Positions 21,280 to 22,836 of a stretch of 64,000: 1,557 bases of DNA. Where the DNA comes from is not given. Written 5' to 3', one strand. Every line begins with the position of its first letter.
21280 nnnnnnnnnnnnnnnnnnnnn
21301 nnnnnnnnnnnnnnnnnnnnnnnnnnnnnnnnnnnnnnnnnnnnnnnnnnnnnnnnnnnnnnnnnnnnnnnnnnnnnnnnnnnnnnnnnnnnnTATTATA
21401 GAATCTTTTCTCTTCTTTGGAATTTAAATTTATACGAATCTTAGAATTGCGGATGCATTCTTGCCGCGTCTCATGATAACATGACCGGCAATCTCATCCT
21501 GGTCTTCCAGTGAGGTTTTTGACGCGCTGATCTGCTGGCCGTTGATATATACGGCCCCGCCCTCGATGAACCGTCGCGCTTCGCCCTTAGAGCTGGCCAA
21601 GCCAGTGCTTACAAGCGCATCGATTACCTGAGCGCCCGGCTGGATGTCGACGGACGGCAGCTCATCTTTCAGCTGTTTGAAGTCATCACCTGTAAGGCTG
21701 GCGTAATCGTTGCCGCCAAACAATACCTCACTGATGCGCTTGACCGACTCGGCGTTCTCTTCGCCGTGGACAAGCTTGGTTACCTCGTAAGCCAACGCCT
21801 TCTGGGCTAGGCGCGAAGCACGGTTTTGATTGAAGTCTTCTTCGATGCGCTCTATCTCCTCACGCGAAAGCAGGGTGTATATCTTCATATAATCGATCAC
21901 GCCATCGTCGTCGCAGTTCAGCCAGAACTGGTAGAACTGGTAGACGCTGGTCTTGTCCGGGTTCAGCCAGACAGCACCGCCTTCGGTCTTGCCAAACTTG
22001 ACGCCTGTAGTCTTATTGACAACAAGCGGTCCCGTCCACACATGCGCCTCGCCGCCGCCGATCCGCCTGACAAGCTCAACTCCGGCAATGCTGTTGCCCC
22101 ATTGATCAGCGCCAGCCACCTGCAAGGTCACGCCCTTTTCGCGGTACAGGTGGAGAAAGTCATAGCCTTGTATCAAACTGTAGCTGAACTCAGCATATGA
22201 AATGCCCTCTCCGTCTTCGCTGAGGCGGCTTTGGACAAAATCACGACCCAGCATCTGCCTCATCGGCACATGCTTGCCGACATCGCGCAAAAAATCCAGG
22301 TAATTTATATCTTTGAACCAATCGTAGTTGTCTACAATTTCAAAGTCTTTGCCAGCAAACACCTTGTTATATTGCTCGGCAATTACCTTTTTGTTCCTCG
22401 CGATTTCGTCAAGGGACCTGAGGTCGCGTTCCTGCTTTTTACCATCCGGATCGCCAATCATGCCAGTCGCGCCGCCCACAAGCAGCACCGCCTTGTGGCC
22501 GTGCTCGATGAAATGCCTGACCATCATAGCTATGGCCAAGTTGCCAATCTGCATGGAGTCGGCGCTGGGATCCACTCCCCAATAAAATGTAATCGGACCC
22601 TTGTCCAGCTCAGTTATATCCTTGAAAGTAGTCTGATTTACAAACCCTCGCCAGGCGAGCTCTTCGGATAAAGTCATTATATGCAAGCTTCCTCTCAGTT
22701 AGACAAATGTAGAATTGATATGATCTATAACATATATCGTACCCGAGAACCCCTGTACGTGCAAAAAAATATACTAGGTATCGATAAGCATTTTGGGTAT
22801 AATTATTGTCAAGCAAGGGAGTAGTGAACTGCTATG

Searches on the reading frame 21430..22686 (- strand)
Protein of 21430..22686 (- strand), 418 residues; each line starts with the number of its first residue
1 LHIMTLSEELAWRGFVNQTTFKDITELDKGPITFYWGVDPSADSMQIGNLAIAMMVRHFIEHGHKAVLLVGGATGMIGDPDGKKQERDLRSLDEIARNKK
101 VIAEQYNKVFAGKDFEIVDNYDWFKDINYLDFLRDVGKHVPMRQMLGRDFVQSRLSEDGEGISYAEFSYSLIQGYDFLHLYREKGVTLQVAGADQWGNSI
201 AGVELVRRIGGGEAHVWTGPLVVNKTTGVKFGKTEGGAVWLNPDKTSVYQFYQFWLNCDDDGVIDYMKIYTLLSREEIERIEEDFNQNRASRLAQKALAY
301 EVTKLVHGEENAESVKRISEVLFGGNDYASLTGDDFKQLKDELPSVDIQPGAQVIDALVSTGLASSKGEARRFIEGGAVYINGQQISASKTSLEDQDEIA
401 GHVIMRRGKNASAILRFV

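Call 12: search_protein_families(library=pfam, proteins=[window:21430-22686:-], max_evalue=0.01)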
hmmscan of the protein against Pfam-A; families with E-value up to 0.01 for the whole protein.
window:21430-22686:- (418 aa): 4 families
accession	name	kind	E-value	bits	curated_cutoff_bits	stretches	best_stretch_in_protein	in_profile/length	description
PF00579.31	tRNA-synt_1b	-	9e-71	239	21.1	1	29-323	3-291/292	tRNA synthetases class I (W and Y)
PF22421.1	SYY_C-terminal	-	2.1e-17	63.2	27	1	335-410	1-78/83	Tyrosine--tRNA ligase SYY-like C-terminal domain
PF01479.30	S4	-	2.6e-08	33.9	22.8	1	357-398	5-47/48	S4 domain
PF16714.10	TyrRSs_C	-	0.0038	17.4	30.6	1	357-388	26-57/120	Tyrosyl-tRNA synthetase C-terminal domain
